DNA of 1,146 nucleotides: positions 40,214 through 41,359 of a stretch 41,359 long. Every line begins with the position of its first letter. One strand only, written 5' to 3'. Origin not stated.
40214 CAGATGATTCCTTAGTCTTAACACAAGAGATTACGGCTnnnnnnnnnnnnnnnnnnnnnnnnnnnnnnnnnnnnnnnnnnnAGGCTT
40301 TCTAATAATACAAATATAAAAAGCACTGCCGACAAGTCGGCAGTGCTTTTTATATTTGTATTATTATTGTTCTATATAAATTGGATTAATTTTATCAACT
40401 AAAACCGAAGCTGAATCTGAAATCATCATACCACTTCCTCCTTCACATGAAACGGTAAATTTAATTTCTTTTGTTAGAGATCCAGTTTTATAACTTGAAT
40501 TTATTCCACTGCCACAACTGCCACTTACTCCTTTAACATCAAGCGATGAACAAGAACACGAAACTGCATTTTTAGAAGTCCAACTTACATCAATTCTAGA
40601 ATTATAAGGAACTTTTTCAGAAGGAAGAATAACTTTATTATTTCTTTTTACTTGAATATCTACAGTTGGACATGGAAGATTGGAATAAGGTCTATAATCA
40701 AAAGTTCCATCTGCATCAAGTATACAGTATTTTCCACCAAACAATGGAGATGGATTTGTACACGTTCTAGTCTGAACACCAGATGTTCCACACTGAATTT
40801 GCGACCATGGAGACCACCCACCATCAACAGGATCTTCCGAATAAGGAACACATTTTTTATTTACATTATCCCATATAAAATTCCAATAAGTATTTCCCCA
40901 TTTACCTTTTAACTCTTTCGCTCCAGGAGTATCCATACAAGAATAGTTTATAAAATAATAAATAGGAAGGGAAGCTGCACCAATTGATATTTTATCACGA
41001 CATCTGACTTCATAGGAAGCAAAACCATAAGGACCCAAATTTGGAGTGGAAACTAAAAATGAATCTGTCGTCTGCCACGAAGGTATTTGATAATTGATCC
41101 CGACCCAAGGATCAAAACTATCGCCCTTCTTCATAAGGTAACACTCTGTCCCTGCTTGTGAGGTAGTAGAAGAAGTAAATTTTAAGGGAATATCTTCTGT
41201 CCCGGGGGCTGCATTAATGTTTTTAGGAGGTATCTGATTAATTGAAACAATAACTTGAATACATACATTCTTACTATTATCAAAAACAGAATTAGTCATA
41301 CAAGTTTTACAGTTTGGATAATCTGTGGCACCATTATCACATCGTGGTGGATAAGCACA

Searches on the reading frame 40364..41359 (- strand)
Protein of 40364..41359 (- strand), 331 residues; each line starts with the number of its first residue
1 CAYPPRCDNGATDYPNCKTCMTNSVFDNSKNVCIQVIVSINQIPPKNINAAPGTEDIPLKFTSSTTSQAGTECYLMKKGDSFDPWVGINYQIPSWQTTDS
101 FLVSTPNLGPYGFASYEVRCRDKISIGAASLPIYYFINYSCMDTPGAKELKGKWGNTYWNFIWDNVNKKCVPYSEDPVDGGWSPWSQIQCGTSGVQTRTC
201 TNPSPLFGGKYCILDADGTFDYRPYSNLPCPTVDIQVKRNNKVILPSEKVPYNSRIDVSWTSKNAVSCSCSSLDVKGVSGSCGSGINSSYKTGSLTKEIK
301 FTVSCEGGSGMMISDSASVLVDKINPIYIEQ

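Call 3: search_protein_families(library=pfam, proteins=[window:40364-41359:-], max_evalue=1)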
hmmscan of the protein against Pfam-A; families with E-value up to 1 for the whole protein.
window:40364-41359:- (331 aa): 1 family
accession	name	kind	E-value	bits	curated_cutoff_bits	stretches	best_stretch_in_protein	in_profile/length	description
PF00090.25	TSP_1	-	0.015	15.9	21.6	1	181-216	2-38/49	Thrombospondin type 1 domain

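Call 4: search_protein_families(library=ncbifam, proteins=[window:40364-41359:-], max_evalue=1)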
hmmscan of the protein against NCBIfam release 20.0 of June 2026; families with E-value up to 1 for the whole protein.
window:40364-41359:- (331 aa): 0 families

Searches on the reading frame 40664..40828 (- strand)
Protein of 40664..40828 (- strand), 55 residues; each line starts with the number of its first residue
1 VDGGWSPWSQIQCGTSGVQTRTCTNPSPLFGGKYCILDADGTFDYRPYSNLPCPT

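Call 5: search_protein_families(library=pfam, proteins=[window:40664-40828:-], max_evalue=10)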
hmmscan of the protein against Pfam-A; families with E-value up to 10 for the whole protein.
seq(55 aa): 1 family
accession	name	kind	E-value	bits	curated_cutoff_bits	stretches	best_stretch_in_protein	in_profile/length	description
PF00090.25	TSP_1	-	0.0002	21.9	21.6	1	4-39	2-38/49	Thrombospondin type 1 domain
